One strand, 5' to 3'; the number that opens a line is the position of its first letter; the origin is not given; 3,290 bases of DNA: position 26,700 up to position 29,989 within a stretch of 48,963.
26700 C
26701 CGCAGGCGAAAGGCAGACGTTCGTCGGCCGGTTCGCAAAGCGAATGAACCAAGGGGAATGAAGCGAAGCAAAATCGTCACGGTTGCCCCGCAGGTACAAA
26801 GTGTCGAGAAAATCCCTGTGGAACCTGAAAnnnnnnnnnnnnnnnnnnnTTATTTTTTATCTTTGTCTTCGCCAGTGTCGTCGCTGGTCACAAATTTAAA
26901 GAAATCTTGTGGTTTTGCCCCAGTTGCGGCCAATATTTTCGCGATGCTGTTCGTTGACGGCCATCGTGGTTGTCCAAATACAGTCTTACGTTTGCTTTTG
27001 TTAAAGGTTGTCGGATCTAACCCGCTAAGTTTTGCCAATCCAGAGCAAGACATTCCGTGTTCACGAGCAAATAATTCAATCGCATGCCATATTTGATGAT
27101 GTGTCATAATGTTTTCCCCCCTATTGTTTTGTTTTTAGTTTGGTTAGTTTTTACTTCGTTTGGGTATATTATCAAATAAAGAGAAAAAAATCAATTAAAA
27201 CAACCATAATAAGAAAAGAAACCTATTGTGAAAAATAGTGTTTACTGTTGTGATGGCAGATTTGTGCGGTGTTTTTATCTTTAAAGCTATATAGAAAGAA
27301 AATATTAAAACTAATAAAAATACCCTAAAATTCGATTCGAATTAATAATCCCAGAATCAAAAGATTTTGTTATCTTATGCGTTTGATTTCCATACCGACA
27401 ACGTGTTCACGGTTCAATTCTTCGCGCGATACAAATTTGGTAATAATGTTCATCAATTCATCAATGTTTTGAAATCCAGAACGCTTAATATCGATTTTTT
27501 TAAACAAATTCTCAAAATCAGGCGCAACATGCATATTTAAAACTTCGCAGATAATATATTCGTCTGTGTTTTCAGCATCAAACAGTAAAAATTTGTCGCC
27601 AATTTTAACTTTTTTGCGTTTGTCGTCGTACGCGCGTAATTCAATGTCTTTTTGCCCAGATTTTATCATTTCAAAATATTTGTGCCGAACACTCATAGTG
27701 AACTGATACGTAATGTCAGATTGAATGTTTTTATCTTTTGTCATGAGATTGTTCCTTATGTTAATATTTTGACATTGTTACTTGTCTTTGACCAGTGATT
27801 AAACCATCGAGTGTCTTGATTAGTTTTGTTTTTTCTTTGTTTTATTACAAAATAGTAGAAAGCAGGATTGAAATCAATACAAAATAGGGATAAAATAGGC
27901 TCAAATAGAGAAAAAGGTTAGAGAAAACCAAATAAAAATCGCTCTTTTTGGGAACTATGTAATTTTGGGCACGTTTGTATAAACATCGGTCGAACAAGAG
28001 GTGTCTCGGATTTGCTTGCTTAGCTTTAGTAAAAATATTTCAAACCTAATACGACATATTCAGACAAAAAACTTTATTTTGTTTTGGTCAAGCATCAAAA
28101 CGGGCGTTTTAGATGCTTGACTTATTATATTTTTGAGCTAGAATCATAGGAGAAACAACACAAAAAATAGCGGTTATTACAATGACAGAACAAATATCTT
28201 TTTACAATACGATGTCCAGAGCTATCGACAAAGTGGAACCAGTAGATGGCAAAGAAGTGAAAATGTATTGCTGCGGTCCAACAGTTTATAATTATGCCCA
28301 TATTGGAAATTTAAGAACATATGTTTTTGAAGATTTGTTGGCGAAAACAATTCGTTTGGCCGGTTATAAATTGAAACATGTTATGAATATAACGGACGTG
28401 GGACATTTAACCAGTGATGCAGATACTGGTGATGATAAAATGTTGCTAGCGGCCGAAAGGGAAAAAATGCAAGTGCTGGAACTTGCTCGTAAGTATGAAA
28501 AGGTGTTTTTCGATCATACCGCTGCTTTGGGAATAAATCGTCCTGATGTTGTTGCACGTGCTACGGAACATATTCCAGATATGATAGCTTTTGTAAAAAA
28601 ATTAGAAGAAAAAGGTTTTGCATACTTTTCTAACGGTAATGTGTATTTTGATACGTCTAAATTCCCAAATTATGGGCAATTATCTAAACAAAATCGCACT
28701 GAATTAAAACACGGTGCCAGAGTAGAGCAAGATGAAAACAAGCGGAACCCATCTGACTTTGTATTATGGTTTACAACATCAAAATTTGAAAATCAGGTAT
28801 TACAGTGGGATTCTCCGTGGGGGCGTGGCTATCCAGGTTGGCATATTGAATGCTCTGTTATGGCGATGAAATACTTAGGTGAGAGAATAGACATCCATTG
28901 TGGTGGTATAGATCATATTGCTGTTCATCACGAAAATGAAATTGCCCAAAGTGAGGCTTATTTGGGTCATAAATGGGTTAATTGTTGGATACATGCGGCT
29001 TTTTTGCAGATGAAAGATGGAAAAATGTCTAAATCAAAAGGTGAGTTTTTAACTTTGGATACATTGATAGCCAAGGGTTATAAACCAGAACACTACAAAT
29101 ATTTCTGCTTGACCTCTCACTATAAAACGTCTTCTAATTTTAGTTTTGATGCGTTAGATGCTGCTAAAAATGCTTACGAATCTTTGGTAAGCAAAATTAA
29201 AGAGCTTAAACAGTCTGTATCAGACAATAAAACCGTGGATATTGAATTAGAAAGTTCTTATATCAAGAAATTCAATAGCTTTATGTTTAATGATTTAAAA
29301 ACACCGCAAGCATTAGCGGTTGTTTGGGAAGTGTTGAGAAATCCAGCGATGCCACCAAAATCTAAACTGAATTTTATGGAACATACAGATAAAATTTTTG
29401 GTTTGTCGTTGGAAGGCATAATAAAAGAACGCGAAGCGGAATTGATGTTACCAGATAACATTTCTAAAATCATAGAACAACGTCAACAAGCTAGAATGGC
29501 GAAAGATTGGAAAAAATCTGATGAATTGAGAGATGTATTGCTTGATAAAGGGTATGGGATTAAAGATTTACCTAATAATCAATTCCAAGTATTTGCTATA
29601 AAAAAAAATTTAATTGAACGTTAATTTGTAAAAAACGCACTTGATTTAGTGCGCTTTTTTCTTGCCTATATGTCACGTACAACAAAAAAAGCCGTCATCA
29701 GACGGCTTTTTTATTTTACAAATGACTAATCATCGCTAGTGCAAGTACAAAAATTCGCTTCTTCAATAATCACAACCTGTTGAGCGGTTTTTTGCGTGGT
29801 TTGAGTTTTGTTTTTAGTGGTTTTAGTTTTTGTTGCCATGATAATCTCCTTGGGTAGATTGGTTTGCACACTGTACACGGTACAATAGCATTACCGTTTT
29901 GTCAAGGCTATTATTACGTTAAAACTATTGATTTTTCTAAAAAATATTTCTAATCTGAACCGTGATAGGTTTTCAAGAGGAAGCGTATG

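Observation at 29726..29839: Hidden 37-aa peptide gene with a Cys/Thr/Asp tail, divergent from a two-radical-SAM operon: candidate RiPP precursor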

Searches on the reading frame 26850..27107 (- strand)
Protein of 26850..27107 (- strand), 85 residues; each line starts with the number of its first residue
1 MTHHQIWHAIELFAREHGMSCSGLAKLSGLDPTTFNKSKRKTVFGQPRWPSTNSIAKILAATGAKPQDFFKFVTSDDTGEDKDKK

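Call 84: search_protein_families(library=pfam, proteins=[window:26850-27107:-], max_evalue=0.001)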
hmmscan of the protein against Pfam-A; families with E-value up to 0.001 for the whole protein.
window:26850-27107:- (85 aa): 1 family
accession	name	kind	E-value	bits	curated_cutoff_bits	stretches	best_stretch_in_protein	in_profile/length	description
PF13443.12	HTH_26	-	7.7e-06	26.5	22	1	13-74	5-62/63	Cro/C1-type HTH DNA-binding domain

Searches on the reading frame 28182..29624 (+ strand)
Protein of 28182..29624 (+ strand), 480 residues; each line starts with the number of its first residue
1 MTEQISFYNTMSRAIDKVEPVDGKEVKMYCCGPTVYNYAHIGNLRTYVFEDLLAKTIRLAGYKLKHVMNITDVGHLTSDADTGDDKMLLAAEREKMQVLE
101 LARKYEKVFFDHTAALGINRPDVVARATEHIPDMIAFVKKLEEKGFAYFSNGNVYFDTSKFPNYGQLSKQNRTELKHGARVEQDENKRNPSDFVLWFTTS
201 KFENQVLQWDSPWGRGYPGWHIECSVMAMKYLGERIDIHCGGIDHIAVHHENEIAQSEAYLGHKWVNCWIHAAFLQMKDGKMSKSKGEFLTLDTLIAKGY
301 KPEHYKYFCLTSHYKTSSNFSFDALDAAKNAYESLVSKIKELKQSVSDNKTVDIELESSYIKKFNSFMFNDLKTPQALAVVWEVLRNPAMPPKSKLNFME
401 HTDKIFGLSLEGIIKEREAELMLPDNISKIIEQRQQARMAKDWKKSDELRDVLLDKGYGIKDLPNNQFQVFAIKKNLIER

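Call 4: search_protein_families(library=pfam, proteins=[window:28182-29624:+], max_evalue=0.01)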
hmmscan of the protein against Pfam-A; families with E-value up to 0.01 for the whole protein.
window:28182-29624:+ (480 aa): 5 families
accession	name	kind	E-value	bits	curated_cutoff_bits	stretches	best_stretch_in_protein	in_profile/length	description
PF01406.26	tRNA-synt_1e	-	6.2e-102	341.5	27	1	18-329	2-300/301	tRNA synthetases class I (C) catalytic domain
PF09334.17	tRNA-synt_1g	-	1.8e-12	47.1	20.1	2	271-340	317-384/391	tRNA synthetases class I (M)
PF01921.24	tRNA-synt_1f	-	7.6e-10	38.7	27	1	228-345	227-347/360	tRNA synthetases class I (K)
PF23493.1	CysS_C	-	0.00011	22.7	23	1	423-467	4-48/51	Cysteinyl-tRNA ligase anticodon binding domain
PF21838.2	DUF6897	-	0.0081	16.3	23.9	0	227-245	5-23/58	Domain of unknown function (DUF6897)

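Call 27: find_related_loci(query=window:28182-29624:+, collection=genome_contigs, flank=10000)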
Query window:28182-29624:+ (480 aa) in genome_contigs; peptide patterns used: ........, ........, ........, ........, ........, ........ (x = any residue, [..] = any of these).
600 stretches matched a pattern (row limit reached: there are more); 597 encode a relative of the query (tblastn E <= 1e-3); the best 80 are kept; 80 distinct loci.
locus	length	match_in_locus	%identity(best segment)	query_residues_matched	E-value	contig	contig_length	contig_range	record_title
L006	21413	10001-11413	61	5-473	0e+0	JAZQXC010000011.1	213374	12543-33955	MAG: Alphaproteobacteria bacterium isolate T1900045163_TC20190157.MAGScoT_cleanbin_000004 SGB_5097_k141_2558457, whole g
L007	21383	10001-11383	58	5-470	2e-178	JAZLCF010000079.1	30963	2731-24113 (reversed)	MAG: Alphaproteobacteria bacterium isolate T1900045051_TC20190044.MAGScoT_cleanbin_000038 SGB_4529_k141_2424885, whole g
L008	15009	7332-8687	47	5-462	2e-131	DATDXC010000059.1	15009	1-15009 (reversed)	MAG TPA_asm: Candidatus Nanoarchaeia archaeon isolate SMAG_U8128 k141_1079996, whole genome shotgun sequence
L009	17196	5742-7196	42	2-464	4e-126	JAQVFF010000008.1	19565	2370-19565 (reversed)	MAG: Candidatus Shapirobacteria bacterium isolate STE_152 NODE_6190_length_19565_cov_3.259492_Sandtown_E, whole genome s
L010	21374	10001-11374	44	5-463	7e-119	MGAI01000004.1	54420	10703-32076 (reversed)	MAG: Candidatus Roizmanbacteria bacterium RIFCSPLOWO2_01_FULL_37_16 rifcsplowo2_01_scaffold_1071, whole genome shotgun s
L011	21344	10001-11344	43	5-453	1e-118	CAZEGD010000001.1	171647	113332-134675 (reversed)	MAG TPA_asm: uncultured archaeon isolate binchicken_co100_354 genome assembly, contig: NODE_45_length_171647_cov_7.22280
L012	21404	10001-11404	40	5-470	4e-118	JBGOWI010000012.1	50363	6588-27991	MAG: Phycisphaerae bacterium isolate OBJ_0618_130150_96 k141_7197504_length_50363_cov_28.9920, whole genome shotgun sequ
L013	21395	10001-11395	41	5-462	1e-117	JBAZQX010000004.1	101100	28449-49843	MAG: Candidatus Doudnabacteria bacterium isolate SO_2017_SWC_9 scaffold_239_c1_LP-4_2017, whole genome shotgun sequence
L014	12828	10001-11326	43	5-465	2e-116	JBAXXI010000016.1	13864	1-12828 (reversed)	MAG: Candidatus Berkelbacteria bacterium isolate ELA735 MAG735_16, whole genome shotgun sequence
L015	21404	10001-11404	40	5-470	2e-116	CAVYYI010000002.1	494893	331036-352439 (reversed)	MAG: uncultured Phycisphaerales bacterium isolate MFD02979.bin.2.56 genome assembly, contig: contig_49905, whole genome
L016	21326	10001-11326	41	1-465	2e-113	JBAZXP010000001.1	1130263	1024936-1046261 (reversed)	MAG: Microgenomates group bacterium isolate SO_2017_GW1_59 NODE_11_length_1130263_cov_5.408407_OW334_2017, whole genome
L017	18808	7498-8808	41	5-464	1e-112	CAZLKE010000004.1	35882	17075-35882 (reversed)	MAG TPA_asm: uncultured Gammaproteobacteria bacterium isolate SRP050083_co1_414 genome assembly, contig: NODE_388_length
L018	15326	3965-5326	40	5-462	5e-111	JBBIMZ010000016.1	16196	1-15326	MAG: Solibacteraceae bacterium isolate BR2F70218_bin_244 NODE_3874_length_16196_cov_3.403940, whole genome shotgun seque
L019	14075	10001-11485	37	5-480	1e-110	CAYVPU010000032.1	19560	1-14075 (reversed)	MAG TPA_asm: uncultured Anaerolineae bacterium isolate binchicken_co97_394 genome assembly, contig: NODE_11405_length_19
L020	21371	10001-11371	40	4-464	2e-109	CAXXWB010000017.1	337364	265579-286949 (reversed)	MAG: uncultured Acidaminobacter sp. isolate 87f0e126-c4d5-419c-b9df-f64e53d09c28 genome assembly, contig: contig_17, who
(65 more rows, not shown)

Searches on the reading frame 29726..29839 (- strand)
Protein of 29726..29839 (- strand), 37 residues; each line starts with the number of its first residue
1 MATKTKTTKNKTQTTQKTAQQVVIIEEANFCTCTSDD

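Call 4: search_protein_families(library=pfam, proteins=[window:29726-29839:-], max_evalue=0.01)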
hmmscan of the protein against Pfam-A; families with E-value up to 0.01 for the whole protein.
window:29726-29839:- (37 aa): 0 families

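Call 5: search_protein_families(library=ncbifam, proteins=[window:29726-29839:-], max_evalue=0.01)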
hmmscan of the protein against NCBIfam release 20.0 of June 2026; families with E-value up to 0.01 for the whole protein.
window:29726-29839:- (37 aa): 0 families

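Call 10: find_encoding_contigs(protein=window:29726-29839:-, flank=6000, max_places=10)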
Protein window:29726-29839:- (37 aa): 2 contigs read that carry it; 2 places shown.
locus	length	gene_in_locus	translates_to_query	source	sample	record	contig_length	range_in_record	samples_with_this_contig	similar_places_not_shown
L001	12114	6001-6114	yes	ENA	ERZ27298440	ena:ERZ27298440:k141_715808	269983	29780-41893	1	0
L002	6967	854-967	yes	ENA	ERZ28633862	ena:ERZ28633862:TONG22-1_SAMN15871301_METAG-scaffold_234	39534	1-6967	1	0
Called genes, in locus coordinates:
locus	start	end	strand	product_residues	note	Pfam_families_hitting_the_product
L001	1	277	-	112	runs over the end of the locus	-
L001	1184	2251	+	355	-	PF05343:Peptidase_M42, PF01546:Peptidase_M20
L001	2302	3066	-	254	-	PF01739:CheR (faint), PF13489:Methyltransf_23, PF01209:Ubie_methyltran, PF10017:Methyltransf_33 (faint), PF13649:Methyltransf_25, PF13847:Methyltransf_31, PF08241:Methyltransf_11, PF08242:Methyltransf_12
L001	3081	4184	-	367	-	PF04055:Radical_SAM, PF13186:SPASM (weak)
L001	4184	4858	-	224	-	-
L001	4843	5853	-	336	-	PF04055:Radical_SAM, PF13353:Fer4_12 (weak), PF13186:SPASM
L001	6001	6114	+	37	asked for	-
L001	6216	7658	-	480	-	PF01406:tRNA-synt_1e, PF01921:tRNA-synt_1f (weak), PF09334:tRNA-synt_1g (weak)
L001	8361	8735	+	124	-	PF04266:ASCH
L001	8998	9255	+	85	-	PF13443:HTH_26 (faint)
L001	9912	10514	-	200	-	-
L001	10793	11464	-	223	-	-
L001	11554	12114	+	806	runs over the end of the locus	-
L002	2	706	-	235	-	?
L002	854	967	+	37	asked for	-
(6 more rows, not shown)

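Call 26: search_protein_representatives(protein=window:29729-29839:-)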
Query: 37 residues. Proteins with E-value up to 0.001 (for the whole library): 2; up to 1e-10: 1; up to 1e-30: 0. The best 2 are listed.
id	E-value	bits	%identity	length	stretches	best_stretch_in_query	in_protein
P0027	6.8e-14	63.9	97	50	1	1-37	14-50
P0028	1.9e-06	41.9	84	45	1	1-37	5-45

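Call 70: find_encoding_contigs(protein=P0028, flank=5000, max_places=4)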
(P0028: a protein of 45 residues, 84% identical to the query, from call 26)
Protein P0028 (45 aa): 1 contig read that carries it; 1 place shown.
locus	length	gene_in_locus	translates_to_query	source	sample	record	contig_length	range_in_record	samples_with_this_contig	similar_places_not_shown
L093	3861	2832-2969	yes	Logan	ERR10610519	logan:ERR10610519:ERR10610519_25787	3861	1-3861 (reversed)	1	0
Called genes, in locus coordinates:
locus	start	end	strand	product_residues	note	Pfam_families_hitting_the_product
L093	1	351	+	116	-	?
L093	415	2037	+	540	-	PF07693:KAP_NTPase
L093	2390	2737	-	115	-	-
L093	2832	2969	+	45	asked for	-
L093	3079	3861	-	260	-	?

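Call 71: find_encoding_contigs(protein=P0027, flank=5000, max_places=4)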
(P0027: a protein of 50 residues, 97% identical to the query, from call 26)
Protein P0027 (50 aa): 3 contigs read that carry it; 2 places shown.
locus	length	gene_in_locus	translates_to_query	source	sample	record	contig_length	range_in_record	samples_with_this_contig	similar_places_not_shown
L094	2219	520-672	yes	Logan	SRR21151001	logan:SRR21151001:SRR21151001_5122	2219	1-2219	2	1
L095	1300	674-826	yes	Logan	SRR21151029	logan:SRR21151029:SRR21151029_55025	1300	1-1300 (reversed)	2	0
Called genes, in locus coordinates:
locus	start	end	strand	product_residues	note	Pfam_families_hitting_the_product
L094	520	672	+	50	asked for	-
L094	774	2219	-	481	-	?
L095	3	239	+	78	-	?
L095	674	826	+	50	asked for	-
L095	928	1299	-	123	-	?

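Call 73: search_protein_families(library=padloc, proteins=[L093:1-351:+, L093:415-2037:+, L093:2390-2737:-], max_evalue=0.001)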
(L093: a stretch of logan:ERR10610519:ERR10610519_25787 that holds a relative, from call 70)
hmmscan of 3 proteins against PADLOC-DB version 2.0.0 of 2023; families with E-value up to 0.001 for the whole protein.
L093:1-351:+ (116 aa): 0 families

L093:415-2037:+ (540 aa): 7 families
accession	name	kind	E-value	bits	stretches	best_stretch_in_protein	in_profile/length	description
PDLC04959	PDC-S20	-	6.4e-64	215.2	2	14-285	18-286/464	-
PDLC04956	PDC-S20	-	1.5e-35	121.5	1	46-260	42-255/450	-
PDLC04957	PDC-S20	-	9.7e-35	118.9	1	13-257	4-255/446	-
PDLC04958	PDC-S20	-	1.3e-30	105.1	1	15-256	4-245/458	-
PDLC02210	QatA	-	6.7e-14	49.3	1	137-240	156-257/593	-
PDLC02361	PifA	-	3.5e-13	47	1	185-287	181-281/720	PifA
PDLC02209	QatA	-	7.5e-11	39.3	1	144-258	157-278/646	-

L093:2390-2737:- (115 aa): 0 families

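Call 74: search_protein_families(library=pfam, proteins=[L093:1-351:+, L093:415-2037:+, L093:2390-2737:-], max_evalue=0.001)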
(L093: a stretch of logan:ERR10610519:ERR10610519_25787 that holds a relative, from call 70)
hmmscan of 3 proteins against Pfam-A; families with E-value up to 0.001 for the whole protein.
L093:1-351:+ (116 aa): 0 families

L093:415-2037:+ (540 aa): 2 families
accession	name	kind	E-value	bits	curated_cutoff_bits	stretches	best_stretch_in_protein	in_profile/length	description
PF07693.20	KAP_NTPase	-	9.5e-35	120.7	20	1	24-355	6-285/293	KAP family P-loop domain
PF13401.12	AAA_22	-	0.00026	21.8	27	0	176-227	72-124/130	AAA domain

L093:2390-2737:- (115 aa): 0 families
